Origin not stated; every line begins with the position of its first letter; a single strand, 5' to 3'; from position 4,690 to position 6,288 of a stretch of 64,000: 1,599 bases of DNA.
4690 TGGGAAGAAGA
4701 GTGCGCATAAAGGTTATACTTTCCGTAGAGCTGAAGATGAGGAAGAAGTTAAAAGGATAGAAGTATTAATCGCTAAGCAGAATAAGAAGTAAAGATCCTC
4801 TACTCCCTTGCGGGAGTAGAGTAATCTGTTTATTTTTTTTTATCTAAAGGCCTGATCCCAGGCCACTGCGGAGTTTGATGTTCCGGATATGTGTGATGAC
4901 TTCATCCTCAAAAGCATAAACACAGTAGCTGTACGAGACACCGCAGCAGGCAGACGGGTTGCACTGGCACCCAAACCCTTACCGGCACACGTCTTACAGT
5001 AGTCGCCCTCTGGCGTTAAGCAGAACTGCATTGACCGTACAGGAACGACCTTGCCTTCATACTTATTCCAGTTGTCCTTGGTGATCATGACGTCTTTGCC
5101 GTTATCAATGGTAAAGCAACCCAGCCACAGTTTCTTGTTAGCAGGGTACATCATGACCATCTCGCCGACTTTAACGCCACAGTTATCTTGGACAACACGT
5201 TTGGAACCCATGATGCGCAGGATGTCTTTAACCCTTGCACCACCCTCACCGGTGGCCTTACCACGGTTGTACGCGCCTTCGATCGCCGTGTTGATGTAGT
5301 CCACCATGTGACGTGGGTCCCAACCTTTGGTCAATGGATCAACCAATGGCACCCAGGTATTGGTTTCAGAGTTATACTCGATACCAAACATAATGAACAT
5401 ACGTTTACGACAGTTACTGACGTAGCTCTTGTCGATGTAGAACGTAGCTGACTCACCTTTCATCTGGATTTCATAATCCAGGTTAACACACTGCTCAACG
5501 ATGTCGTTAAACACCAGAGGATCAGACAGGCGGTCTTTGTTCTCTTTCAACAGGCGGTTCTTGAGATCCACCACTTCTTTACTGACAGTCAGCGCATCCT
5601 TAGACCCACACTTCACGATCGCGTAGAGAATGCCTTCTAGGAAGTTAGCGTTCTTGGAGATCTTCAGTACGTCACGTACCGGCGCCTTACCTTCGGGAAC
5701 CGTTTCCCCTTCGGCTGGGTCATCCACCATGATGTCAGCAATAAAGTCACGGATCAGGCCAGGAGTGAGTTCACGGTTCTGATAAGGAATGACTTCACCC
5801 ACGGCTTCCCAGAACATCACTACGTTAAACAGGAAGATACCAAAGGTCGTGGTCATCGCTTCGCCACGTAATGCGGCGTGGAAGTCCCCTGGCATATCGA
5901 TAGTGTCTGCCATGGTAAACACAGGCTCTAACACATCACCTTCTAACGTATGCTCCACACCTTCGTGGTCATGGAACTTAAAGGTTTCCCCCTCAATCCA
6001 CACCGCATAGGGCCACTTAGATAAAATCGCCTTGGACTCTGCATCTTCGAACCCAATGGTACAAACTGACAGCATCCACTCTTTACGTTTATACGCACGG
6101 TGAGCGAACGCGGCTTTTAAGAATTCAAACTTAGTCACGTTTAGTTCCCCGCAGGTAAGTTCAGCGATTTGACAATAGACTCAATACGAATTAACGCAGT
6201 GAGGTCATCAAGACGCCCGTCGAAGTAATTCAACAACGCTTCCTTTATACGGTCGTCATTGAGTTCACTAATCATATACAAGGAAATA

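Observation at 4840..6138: Free-standing beta-prime fragment running only from region E/bridge helix to trigger-loop helix 1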

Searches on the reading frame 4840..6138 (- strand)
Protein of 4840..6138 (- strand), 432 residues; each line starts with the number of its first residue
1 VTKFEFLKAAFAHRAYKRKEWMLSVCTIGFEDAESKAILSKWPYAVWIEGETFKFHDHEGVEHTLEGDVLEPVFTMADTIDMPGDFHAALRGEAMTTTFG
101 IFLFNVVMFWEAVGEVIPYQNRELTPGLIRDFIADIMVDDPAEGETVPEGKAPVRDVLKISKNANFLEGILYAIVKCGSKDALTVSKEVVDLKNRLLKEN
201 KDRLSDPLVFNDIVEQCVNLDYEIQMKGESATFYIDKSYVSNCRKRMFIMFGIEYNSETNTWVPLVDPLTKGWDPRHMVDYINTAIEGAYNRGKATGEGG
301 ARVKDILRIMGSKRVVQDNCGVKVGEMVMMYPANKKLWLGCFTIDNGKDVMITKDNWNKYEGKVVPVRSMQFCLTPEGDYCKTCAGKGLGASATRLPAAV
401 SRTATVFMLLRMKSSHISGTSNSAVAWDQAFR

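Call 3: search_protein_families(library=pfam, proteins=[window:4840-6138:-], max_evalue=1)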
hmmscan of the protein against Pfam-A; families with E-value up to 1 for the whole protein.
window:4840-6138:- (432 aa): 1 family
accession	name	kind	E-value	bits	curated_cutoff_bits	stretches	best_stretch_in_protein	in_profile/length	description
PF20623.4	Sgo0707_N2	-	0.18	11.7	27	1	221-261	72-110/141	Sgo0707 N2 domain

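Call 4: search_protein_families(library=phrogs, proteins=[window:4840-6138:-], max_evalue=0.01)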
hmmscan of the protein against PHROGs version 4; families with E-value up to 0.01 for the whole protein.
window:4840-6138:- (432 aa): 2 families
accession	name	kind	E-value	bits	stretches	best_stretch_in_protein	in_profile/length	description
phrog_2962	-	DNA, RNA and nucleotide metabolism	1.1e-125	420.8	1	1-431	1-432/433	RNA polymerase beta subunit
phrog_3015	-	DNA, RNA and nucleotide metabolism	0.00024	20.7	1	333-387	286-342/653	RNA polymerase beta subunit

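Call 6: search_dna_similar(query=window:4840-6138:-, collection=phages, mode=protein, max_rows=40)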
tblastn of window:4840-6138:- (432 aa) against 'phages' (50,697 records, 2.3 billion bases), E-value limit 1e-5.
Records with a match: 305; places in all: 307; records where one place covers at least 80% of the query: 286.
Best place of each record, by identity: <60% 305.
By first word of the organism name: Pseudomonas 81; Erwinia 62; Salmonella 24; Vibrio 23; Serratia 21; Aeromonas 20; Klebsiella 16; Ralstonia 13; Bacillus 7; Burkholderia 4; and 16 more.
By host as written in the record: Erwinia amylovora 35; Pseudomonas aeruginosa 32; - 30; Erwinia amylovora ATCC 29780 19; Klebsiella pneumoniae 14; Aeromonas hydrophila 10; Pseudomonas aeruginosa PAO1 8; Ralstonia solanacearum 6; and 84 more.
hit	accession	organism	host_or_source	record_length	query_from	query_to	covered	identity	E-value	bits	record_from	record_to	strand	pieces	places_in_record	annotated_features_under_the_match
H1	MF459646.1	Erwinia phage vB_EamM_RisingSun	Erwinia amylovora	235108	1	432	100%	49.1%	9e-133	427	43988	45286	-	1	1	putative DNA directed RNA polymerase beta subunit | hypothetical protein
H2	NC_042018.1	Erwinia phage vB_EamM_RisingSun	Erwinia amylovora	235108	1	432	100%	49.1%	9e-133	427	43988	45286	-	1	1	RNA polymerase beta subunit | hypothetical protein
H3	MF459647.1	Erwinia phage vB_EamM_Joad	Erwinia amylovora ATCC 29780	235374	1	432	100%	49.1%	9e-133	427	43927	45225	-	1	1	putative DNA directed RNA polymerase beta subunit | hypothetical protein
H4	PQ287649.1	Pseudomonas phage HHBS47_1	Pseudomonas aeruginosa BWKH47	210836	1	432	100%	47.0%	8e-128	412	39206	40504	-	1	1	RNA polymerase beta subunit | hypothetical protein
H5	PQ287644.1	Pseudomonas phage HHBS8_1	Pseudomonas aeruginosa BWKH8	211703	1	432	100%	47.0%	8e-128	412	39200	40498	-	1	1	RNA polymerase beta subunit | hypothetical protein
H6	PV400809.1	Pseudomonas phage vB_PaeM_GXNNE2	Pseudomonas aeruginosa PA_GP-1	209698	1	432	100%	46.8%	7e-127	410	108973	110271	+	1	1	hypothetical protein (x2)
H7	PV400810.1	Pseudomonas phage vB_PaeM_GXNNA8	Pseudomonas aeruginosa PA_GP-1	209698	1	432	100%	46.8%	7e-127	410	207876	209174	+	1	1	hypothetical protein (x2)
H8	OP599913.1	Pseudomonas phage IR-QUMS-PaBa1-GHS-2021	Pseudomonas aeruginosa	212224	1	432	100%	46.8%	1e-126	409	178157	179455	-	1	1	hypothetical protein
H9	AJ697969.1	Pseudomonas phage EL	Pseudomonas aeruginosa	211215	1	432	100%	46.5%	1e-126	409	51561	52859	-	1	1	hypothetical protein (x2)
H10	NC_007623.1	Pseudomonas phage EL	Pseudomonas aeruginosa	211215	1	432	100%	46.5%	1e-126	409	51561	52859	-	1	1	RNA polymerase beta subunit | hypothetical protein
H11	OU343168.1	Pseudomonas phage vB_PaeM_phiRU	-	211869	1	432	100%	46.5%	1e-126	409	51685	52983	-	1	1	record has no annotation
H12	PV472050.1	Pseudomonas phage MIZ-Pa99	Pseudomonas aeruginosa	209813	1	423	98%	46.8%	1e-124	403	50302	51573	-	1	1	RNA polymerase beta subunit | hypothetical protein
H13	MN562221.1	Photobacterium phage PDCC-1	Photobacterium damselae subsp. damselae ...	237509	1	431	100%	41.4%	9e-93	311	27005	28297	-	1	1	hypothetical protein | putative virion structural protein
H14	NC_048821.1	Photobacterium phage PDCC-1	Photobacterium damselae subsp. damselae ...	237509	1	431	100%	41.4%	9e-93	311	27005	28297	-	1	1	RNA polymerase beta subunit | putative virion structural protein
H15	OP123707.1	Vibrio phage phiKT1028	Vibrio parahaemolyticus strain KT1018B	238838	1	421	97%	41.6%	4e-96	321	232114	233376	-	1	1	hypothetical protein (x2)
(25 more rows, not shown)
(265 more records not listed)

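Call 7: search_solved_structures(query=window:4840-6138:-, max_evalue=1, show_alignments=3)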
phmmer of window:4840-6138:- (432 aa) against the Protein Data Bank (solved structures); distinct sequences matched with E-value up to 1: 0.

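Call 12: get_annotated_region(hit=H10, flank=8000)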
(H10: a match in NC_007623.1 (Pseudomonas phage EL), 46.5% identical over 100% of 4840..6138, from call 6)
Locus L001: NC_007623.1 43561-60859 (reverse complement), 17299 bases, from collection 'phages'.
description: Pseudomonas phage EL, complete genome.
organism: Pseudomonas phage EL (NCBI taxid 273133)
taxonomy: Viruses; Duplodnaviria; Heunggongvirae; Uroviricota; Caudoviricetes; Elvirus; Elvirus EL
host: Pseudomonas aeruginosa; source: -; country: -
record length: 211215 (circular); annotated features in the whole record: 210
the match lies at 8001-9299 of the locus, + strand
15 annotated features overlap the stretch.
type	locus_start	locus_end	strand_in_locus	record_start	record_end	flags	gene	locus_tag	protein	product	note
CDS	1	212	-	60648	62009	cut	-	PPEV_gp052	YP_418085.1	hypothetical protein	-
CDS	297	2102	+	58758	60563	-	-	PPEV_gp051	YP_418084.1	DNA polymerase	-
CDS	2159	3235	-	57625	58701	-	-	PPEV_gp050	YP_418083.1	hypothetical protein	-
CDS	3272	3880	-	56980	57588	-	-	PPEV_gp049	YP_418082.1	hypothetical protein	-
CDS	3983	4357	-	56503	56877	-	-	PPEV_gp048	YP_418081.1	hypothetical protein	-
CDS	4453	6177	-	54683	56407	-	-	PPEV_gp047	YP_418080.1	hypothetical protein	-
CDS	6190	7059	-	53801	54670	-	-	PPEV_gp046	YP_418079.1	hypothetical protein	-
CDS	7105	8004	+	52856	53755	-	-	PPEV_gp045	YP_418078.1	hypothetical protein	-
CDS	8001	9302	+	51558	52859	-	-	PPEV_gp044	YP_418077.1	RNA polymerase beta subunit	-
CDS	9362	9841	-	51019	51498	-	-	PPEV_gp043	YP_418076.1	hypothetical protein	-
CDS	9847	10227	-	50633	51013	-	-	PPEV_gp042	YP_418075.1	hypothetical protein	-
CDS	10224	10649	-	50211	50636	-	-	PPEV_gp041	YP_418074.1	hypothetical protein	-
CDS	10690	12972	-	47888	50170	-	-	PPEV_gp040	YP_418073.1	DNA helicase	-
CDS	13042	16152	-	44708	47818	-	-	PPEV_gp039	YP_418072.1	RNA polymerase beta subunit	-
CDS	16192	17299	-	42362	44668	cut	-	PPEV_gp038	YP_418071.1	RNA polymerase beta subunit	-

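Call 19: find_homologous_proteins(query=window:4840-6138:-, max_evalue=0.00001)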
Query window:4840-6138:- (432 aa): 74 proteins with E <= 0.00001 among 5828 candidates.
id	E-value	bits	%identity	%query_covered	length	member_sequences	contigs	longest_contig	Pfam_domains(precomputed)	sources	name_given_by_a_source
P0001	4.2e-297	1003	100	100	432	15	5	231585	-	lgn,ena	-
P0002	1.8e-263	892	88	100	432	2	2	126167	-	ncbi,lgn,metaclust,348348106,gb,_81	metaclust:\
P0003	4.2e-249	845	83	100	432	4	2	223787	-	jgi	-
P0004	1.3e-201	688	69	100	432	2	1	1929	-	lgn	-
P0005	7.0e-201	686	69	100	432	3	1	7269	-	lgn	-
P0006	2.1e-198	678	67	100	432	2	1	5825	-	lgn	-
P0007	3.6e-184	631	61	100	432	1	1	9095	-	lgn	-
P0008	6.1e-167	574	59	100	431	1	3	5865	-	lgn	-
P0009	5.3e-159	548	55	100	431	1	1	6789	-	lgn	-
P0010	1.7e-158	546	57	100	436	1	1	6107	-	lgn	-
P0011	9.3e-157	540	56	100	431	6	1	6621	-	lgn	-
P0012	5.4e-135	469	48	100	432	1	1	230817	-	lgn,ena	-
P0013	3.6e-130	453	49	100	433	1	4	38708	-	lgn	-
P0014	1.4e-129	451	49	100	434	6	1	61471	-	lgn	-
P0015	3.3e-129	450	48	100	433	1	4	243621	-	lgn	-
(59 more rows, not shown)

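Call 21: search_solved_structures(query=A1, max_evalue=10, show_alignments=4)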
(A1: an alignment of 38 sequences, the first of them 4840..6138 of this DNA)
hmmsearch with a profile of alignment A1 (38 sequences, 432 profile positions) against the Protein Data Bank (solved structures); distinct sequences matched with E-value up to 10: 3.
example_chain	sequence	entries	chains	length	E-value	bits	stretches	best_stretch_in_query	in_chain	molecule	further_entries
7ogp_D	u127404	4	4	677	0.00015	23.9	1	315-415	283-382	PHIKZ074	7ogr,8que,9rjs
8agb_B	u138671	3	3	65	0.64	12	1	94-147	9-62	Dolichyl-diphosphooligosaccharide--protein glycosyltransferase subunit OST4 | OST4 isoform 1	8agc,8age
2eo0_A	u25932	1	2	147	0.82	11.6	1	248-287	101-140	Hypothetical protein ST1444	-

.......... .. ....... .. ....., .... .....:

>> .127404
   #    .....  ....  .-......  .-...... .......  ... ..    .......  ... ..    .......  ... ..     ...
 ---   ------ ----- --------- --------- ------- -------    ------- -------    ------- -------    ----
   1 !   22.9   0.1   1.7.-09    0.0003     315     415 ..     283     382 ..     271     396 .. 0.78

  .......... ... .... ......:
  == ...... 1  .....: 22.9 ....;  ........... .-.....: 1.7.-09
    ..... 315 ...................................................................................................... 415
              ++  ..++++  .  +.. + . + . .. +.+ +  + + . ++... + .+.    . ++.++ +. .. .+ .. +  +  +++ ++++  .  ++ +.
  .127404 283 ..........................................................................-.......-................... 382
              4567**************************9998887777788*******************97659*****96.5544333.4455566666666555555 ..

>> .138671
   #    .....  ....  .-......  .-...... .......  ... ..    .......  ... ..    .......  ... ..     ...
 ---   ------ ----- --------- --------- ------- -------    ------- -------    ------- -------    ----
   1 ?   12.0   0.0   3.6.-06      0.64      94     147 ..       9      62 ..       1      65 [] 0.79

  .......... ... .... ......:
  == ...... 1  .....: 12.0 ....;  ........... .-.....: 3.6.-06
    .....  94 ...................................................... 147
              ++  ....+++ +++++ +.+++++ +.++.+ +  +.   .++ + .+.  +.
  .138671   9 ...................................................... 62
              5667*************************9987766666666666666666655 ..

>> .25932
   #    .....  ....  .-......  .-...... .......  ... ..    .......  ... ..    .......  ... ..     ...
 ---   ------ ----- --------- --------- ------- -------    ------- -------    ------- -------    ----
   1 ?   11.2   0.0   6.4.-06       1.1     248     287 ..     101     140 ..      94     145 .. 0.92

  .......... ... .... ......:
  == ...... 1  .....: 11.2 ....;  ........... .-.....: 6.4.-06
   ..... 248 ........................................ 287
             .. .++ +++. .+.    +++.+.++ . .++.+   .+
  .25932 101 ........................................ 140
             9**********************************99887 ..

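Call 26: predict_structure(alignment_id=A1)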
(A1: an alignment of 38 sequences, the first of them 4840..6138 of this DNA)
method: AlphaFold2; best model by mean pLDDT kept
length: 432 residues; sequences in the alignment: 38
mean_pLDDT: 79.9   pTM: 0.53
mean pLDDT of the five models: 79.9, 78.1, 74.0, 73.6, 73.3
residues with pLDDT >= 90: 166; 70-90: 154; 50-70: 79; < 50: 33
segments of 3 or more residues with pLDDT < 50: 233-235, 290-304, 413-425
pLDDT, mean of each block of 10 residues (from residue 1): 94 93 86 89 94 95 93 88 94 93 94 94 85 92 90 93 81 56 78 95 89 89 75 53 72 77 83 70 59 41 53 81 85 87 91 94 89 77 86 65 57 44 46 55
secondary structure, 60 per line:
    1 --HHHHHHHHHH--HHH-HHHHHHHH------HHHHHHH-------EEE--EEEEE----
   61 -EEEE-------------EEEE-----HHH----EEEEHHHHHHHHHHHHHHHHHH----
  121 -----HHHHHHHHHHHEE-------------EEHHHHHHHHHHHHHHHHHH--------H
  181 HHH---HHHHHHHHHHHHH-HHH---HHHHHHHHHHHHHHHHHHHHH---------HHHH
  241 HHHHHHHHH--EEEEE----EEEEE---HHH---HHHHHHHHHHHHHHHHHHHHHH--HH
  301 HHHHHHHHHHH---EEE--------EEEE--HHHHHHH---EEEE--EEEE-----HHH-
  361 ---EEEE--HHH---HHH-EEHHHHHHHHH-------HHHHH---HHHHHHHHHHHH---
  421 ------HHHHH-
elements in order: H3-12 H19-26 H33-39 E47-49 E52-56 E62-65 E79-82 E95-98 H99-116 H126-136 H154-171 H180-183 H187-199 H207-227 H237-249 E252-256 E261-265 H275-296 H299-311 E315-317 E326-329 H332-338 E342-345 E348-351 E364-367 H382-390 H398-402 H406-417 H427-431

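Call 30: fold_search(model_id=the predicted structure, library=pdb)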
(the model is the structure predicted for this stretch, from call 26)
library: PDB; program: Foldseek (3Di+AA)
matches with E <= 10: 314; with E <= 0.001: 246
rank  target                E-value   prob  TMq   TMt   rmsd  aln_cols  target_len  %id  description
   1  9n9q_G                5.0e-08  1.00  0.28  0.11  22.8       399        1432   15  Cryo-EM structure of the RNA-guided transcription complex (released 2025-12-24)
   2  9a4w_B                5.6e-08  1.00  0.26  0.11  20.6       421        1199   15  Integrative model of RPOA-RPOC by crosslinking MS and deep learning (released 2024-09-18)
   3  7l7b_D                1.4e-07  1.00  0.25  0.12  23.4       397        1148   14  Clostridioides difficile RNAP with fidaxomicin (released 2022-02-02)
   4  9ukt_D                2.2e-07  1.00  0.27  0.11  22.6       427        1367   16  CryoEM structure of the T.thermophilus transcription initiation complex bound to Gp4A-C-U and CTP, -1 dC in the templa (released 2025-10-22)
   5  9n9p_D                2.6e-07  1.00  0.27  0.12  23.6       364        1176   16  Cryo-EM structure of the Fta RNAP complex (released 2025-12-24)
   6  8syi_Z                2.8e-07  1.00  0.27  0.11  22.5       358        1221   16  Cyanobacterial RNAP-EC (released 2023-07-05)
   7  9ujl_D                3.3e-07  1.00  0.28  0.11  23.0       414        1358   14  CryoEM structure of the T.thermophilus transcription initiation complex in the presence of Ap4A (released 2025-10-22)
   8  9uma_D                3.5e-07  1.00  0.29  0.11  22.8       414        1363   15  CryoEM structure of T.thermophilus transcription initiation complex bound to Gp4A-C, -1 dA in the template DNA strand (released 2025-10-22)
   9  4oiq_D                3.6e-07  1.00  0.26  0.09  22.2       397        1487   15  Crystal structure of Thermus thermophilus transcription initiation complex soaked with GE23077 and rifampicin (released 2014-05-07)
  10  9pfv_D                4.3e-07  1.00  0.26  0.11  24.5       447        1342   15  The cryo-EM structure of C. crescentus DriD-ssDNA-RNAP-Sigma73-CCNA_03891/CCNA_01149 promoter transcription activation (released 2026-02-25)
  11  8jo2_D                4.5e-07  1.00  0.28  0.11  23.6       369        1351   14  Structural basis of transcriptional activation by the OmpR/PhoB-family response regulator PmrA (released 2023-08-30)
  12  9ult_D                5.1e-07  1.00  0.27  0.11  22.6       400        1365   14  CryoEM structure of the T.thermophilus transcription initiation complex bound to Up4A-C and UTP, -1 dA in the template (released 2025-10-22)
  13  6n4c_D                5.1e-07  1.00  0.27  0.11  23.3       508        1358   11  EM structure of the DNA wrapping in bacterial open transcription initiation complex (released 2020-05-27)
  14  8eof_D                5.4e-07  1.00  0.29  0.12  23.4       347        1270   16  Mycobacterium tuberculosis transcription elongation complex with Bacillus subtilis NusG (EC_PG) (released 2023-02-01)
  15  7mke_J                5.4e-07  1.00  0.27  0.11  23.0       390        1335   14  Cryo-EM structure of Escherichia coli RNA polymerase bound to lambda PR promoter DNA (class 2) (released 2021-09-29)
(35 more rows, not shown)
